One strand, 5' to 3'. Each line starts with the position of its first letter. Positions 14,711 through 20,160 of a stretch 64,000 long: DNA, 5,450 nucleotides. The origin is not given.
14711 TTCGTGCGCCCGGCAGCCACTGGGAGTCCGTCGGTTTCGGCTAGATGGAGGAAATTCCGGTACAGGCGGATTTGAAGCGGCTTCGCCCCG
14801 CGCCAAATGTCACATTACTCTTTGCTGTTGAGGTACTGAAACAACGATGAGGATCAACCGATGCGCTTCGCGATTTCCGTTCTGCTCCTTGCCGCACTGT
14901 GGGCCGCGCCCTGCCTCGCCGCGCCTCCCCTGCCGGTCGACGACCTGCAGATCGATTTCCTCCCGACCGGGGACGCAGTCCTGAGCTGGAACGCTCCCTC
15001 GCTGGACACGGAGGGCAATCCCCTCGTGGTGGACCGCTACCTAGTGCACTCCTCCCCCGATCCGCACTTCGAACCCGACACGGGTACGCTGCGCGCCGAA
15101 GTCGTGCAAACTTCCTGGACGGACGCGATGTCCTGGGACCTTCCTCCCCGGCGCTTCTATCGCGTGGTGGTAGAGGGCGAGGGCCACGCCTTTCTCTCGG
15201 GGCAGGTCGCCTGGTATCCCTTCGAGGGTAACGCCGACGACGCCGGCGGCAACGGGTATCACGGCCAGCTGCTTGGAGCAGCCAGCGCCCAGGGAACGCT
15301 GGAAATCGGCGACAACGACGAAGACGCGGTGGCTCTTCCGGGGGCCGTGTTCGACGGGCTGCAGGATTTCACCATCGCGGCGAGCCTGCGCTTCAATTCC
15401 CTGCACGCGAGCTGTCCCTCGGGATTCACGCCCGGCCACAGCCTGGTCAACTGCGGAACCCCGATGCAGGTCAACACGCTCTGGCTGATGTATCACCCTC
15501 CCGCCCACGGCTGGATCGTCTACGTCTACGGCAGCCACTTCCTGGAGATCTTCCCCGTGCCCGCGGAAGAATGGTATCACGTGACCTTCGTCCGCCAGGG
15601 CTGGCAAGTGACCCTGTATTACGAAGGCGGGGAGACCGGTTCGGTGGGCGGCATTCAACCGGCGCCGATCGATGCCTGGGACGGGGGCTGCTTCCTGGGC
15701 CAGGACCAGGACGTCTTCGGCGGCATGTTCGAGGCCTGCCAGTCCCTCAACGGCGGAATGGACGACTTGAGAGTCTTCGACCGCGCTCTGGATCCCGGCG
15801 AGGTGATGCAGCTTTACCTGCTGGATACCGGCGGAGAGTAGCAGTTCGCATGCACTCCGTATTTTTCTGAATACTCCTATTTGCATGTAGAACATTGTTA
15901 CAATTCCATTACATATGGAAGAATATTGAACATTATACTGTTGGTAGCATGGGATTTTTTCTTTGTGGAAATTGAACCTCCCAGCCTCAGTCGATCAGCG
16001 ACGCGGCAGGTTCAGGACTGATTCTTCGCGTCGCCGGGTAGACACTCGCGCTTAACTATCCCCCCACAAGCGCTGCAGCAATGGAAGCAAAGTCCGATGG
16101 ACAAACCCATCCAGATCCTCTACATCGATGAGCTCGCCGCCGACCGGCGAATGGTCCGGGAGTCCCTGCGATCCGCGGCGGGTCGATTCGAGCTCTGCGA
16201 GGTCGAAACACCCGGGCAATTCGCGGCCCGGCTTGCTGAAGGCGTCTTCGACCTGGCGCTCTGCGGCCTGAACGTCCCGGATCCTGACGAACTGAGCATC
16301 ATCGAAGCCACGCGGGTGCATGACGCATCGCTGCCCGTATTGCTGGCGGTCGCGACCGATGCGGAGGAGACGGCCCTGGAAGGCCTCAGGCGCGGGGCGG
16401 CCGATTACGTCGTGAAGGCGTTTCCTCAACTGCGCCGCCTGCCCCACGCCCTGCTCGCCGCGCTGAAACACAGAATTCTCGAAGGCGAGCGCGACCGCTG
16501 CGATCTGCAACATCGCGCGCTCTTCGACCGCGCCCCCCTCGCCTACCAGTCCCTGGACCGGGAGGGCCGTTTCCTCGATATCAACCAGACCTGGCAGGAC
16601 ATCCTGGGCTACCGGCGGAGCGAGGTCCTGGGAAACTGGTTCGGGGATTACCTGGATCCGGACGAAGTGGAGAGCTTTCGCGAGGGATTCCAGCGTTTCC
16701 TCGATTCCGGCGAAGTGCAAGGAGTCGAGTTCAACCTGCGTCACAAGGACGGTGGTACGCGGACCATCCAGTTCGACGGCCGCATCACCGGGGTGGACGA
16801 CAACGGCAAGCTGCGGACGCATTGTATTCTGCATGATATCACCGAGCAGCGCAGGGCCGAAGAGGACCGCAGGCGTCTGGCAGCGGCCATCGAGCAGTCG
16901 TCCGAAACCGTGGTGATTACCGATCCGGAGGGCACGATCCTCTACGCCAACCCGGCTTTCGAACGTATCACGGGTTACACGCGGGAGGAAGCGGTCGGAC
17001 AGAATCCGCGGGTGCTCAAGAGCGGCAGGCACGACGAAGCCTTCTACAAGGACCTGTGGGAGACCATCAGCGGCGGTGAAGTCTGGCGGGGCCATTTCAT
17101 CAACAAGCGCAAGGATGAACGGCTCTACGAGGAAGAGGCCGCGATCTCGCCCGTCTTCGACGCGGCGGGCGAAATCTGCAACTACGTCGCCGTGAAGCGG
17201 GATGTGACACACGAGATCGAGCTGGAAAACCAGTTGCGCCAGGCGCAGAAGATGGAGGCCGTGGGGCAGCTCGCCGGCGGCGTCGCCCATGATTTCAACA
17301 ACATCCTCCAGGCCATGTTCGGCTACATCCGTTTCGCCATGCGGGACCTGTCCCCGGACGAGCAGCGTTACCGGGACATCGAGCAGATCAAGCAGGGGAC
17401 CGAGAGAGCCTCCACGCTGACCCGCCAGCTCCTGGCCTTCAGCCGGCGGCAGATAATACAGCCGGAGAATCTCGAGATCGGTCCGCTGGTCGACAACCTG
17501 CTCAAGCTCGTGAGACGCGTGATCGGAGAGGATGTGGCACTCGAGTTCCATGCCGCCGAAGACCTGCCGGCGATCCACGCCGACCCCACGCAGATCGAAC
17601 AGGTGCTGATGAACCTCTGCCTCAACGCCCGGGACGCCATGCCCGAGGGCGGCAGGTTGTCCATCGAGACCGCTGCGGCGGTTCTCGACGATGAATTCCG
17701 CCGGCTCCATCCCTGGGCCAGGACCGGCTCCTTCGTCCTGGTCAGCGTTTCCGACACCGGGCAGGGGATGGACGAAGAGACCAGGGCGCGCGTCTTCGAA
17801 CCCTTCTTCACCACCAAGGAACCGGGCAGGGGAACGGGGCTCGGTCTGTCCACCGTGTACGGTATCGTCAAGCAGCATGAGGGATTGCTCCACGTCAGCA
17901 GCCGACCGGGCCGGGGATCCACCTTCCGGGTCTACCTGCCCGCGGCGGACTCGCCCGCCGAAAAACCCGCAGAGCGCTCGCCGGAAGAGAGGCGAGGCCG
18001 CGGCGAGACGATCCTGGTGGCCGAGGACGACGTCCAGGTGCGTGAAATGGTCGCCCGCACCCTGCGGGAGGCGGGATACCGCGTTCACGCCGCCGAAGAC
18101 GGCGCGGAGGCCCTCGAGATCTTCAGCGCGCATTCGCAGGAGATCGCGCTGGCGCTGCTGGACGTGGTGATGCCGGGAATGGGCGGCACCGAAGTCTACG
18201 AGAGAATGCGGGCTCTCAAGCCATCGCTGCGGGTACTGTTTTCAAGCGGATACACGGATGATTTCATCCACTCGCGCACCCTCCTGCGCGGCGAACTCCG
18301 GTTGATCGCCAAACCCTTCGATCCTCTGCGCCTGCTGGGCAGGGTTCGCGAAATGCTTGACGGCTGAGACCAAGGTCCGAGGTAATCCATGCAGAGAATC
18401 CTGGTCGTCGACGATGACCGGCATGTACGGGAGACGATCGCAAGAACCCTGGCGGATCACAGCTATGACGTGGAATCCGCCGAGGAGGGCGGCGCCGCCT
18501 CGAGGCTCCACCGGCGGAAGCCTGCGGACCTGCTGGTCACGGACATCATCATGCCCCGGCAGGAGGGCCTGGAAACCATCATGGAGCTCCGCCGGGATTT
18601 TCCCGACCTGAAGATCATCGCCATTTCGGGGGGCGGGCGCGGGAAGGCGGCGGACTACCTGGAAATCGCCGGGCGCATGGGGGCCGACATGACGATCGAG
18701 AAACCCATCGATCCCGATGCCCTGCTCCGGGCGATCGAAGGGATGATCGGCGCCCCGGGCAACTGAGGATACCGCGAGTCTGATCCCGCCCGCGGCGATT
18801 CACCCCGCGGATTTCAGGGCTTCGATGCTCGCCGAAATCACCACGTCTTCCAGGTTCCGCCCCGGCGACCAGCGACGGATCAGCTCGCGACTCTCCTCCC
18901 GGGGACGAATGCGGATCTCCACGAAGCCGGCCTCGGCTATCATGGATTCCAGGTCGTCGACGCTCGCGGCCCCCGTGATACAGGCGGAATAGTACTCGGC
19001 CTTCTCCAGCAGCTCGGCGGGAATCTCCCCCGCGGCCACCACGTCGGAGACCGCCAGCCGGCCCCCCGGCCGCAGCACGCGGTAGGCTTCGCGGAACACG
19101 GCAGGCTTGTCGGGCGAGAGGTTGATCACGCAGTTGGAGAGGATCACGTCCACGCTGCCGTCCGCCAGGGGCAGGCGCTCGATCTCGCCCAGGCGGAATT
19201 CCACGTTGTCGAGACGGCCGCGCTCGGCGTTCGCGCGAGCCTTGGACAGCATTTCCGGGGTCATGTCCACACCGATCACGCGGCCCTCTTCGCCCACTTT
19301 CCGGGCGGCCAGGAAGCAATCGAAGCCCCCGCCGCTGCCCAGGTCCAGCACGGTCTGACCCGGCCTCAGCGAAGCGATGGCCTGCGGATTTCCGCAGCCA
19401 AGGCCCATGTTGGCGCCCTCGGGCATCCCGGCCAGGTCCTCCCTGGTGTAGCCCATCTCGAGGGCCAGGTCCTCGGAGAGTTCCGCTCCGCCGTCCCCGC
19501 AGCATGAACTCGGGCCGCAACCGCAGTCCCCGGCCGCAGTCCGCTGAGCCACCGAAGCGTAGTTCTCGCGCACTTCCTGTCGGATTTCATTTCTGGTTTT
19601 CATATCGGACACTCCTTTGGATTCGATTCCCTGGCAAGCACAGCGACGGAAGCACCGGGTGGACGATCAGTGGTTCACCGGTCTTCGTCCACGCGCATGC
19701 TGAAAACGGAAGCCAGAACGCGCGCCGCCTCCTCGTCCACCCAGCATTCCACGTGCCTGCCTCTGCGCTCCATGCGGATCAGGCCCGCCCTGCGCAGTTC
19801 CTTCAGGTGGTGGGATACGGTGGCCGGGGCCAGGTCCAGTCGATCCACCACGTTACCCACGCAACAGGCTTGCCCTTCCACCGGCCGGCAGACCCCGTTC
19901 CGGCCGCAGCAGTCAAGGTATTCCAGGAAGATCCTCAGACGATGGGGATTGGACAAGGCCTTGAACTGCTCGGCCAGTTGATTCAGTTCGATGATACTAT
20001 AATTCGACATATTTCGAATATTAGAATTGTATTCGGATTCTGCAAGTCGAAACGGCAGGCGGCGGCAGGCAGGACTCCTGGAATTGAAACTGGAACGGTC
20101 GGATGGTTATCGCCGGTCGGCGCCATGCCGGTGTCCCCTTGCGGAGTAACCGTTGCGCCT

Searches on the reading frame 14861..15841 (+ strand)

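Call 48: search_protein_families(library=pfam, proteins=[window:14861-15841:+], max_evalue=0.00001)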
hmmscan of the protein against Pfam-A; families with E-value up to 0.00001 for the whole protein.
window:14861-15841:+ (326 aa): 2 families
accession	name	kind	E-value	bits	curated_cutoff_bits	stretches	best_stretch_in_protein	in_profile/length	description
PF13385.13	Laminin_G_3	-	1.7e-14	54.6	27.6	1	153-315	3-150/151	Concanavalin A-like lectin/glucanases superfamily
PF00354.24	Pentaxin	-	4.8e-10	39.9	25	1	191-320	39-168/194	Pentaxin family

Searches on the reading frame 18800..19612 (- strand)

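Call 50: search_protein_families(library=pfam, proteins=[window:18800-19612:-], max_evalue=0.00001)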
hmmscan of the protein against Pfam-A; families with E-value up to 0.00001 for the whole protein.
window:18800-19612:- (270 aa): 9 families
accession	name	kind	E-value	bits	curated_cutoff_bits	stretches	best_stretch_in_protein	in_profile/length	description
PF13847.12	Methyltransf_31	-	1.3e-42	145.3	27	1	83-229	2-145/145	Methyltransferase domain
PF08241.18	Methyltransf_11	-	1.8e-24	86.6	21.2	1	89-187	1-94/95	Methyltransferase domain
PF13649.12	Methyltransf_25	-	2.3e-24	86.4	27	1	88-184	1-97/97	Methyltransferase domain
PF01209.24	Ubie_methyltran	-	1.7e-20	73.8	20.1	1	80-189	43-152/233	ubiE/COQ5 methyltransferase family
PF08242.18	Methyltransf_12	-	1.6e-14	54.8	30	1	89-186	1-98/98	Methyltransferase domain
PF01135.25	PCMT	-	2.1e-10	41.1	20.3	1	81-143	70-132/210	Protein-L-isoaspartate(D-aspartate) O-methyltransferase (PCMT)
PF13489.12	Methyltransf_23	-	7e-10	39.3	27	1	81-230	19-159/164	Methyltransferase domain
PF05148.21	Methyltransf_8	-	2.2e-06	28.1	27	1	142-192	111-160/219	Hypothetical methyltransferase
PF06325.19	PrmA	-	3.9e-06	27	22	1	82-192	159-262/296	Ribosomal protein L11 methyltransferase (PrmA)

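Call 75: search_protein_families(library=ncbifam, proteins=[window:18800-19612:-], max_evalue=0.00001)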
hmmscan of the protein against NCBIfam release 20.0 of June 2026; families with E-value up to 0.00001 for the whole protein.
window:18800-19612:- (270 aa): 42 families (the best 25 are shown)
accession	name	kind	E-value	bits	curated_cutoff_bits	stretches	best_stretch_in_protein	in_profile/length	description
NF008823.0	PRK11873.1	subfamily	1.6e-108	362.3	263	1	5-268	2-268/272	arsenite methyltransferase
NF047649.1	MTase_UXPK_star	exception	2.7e-52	177.6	460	1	6-233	9-226/283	methyltransferase/UXPK-star double selenoprotein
NF041537.1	ArsM_AhpD_UU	exception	5.2e-51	173.5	510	1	6-235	9-227/345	arsenite methyltransferase/AhpD domain selenoprotein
NF041536.1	ArsM_DUF2284_UU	exception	1.3e-45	155.6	575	1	7-235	10-227/459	arsenite methyltransferase/DUF2284 domain selenoprotein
NF040538.1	methyl_ArsM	equivalog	7.9e-42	143.7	500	2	149-241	167-261/356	arsinothricin biosynthesis methyltransferase ArsM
NF038099.1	AsSugarArsM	exception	9.3e-31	107.2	400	1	67-244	41-227/321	arsenosugar biosynthesis arsenite methyltransferase ArsM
NF045667.1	MTase_DVU1556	equivalog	6.8e-30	104.1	155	1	78-231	16-161/213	DVU_1556 family methyltransferase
NF040539.1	AST_met_ArsM_2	exception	1.8e-21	77.2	240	1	86-235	58-210/262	putative arsinothricin biosynthesis methyltransferase ArsM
NF043040.1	corrin_prot_MT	hypoth_equivalog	2.7e-18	66.2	180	1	81-233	37-199/216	corrinoid protein-associated methyltransferase CpaM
TIGR02072.1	BioC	equivalog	4.3e-17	62.7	184.95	1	86-193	36-137/244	malonyl-ACP O-methyltransferase BioC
TIGR01934.1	MenG_MenH_UbiE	subfamily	1.8e-16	60.1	158.35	1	83-195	38-148/223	ubiquinone/menaquinone biosynthesis methyltransferase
NF001244.0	PRK00216.1-5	equivalog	2.5e-16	59.7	216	1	82-202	46-167/236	bifunctional demethylmenaquinone methyltransferase/2-methoxy-6-polyprenyl-1,4-benzoquinol methylase UbiE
NF052510.1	methyltran_MpqE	exception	2.9e-16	59.6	335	1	80-188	42-151/234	methyl-plastoquinone biosynthesis methyltransferase MpqE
NF001240.0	PRK00216.1-1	equivalog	3.5e-16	59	378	1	79-193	58-173/251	bifunctional demethylmenaquinone methyltransferase/2-methoxy-6-polyprenyl-1,4-benzoquinol methylase UbiE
NF001242.0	PRK00216.1-3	equivalog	2.3e-15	56.7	351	1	84-189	70-176/258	bifunctional demethylmenaquinone methyltransferase/2-methoxy-6-polyprenyl-1,4-benzoquinol methylase UbiE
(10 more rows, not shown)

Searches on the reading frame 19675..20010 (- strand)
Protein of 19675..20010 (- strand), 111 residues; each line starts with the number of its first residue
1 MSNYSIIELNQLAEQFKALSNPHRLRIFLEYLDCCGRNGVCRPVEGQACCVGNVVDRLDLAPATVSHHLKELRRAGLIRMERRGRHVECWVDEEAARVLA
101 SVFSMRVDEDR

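Call 50: search_protein_families(library=pfam, proteins=[window:19675-20010:-], max_evalue=0.00001)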
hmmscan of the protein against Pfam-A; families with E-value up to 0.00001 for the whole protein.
window:19675-20010:- (111 aa): 2 families
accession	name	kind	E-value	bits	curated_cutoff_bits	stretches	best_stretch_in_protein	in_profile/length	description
PF12840.13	HTH_20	-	2.3e-10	40.7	27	1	19-81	1-51/51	Helix-turn-helix domain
PF01022.26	HTH_5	-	4.6e-09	36.4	22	1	47-79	14-46/47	Bacterial regulatory protein, arsR family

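Call 75: search_protein_families(library=ncbifam, proteins=[window:19675-20010:-], max_evalue=0.00001)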
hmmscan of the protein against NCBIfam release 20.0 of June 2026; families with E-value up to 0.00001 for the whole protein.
window:19675-20010:- (111 aa): 5 families
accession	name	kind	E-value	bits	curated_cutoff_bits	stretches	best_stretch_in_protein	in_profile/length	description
NF033788.1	HTH_metalloreg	subfamily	4.1e-17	61.7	55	1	13-97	2-74/77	metalloregulator ArsR/SmtB family transcription factor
NF041413.1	ArsR_Rv2640c_fam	equivalog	8.1e-12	45.6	155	1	11-103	31-113/118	Rv2640c family ArsR-like transcriptional regulator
NF045707.1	Dbac_1936_reg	equivalog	4.8e-11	42.5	115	1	12-88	7-70/99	ArsR/SmtB-type metalloregulator TsoR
NF033789.1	repress_SdpR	subfamily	3.1e-10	39.8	100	1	16-87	2-60/79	autorepressor SdpR family transcription factor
NF047906.1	CdPbTransRegCmtR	equivalog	1.5e-07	31.3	150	1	12-103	11-90/104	Cd(II)/Pb(II)-sensing metalloregulatory transcriptional regulator CmtR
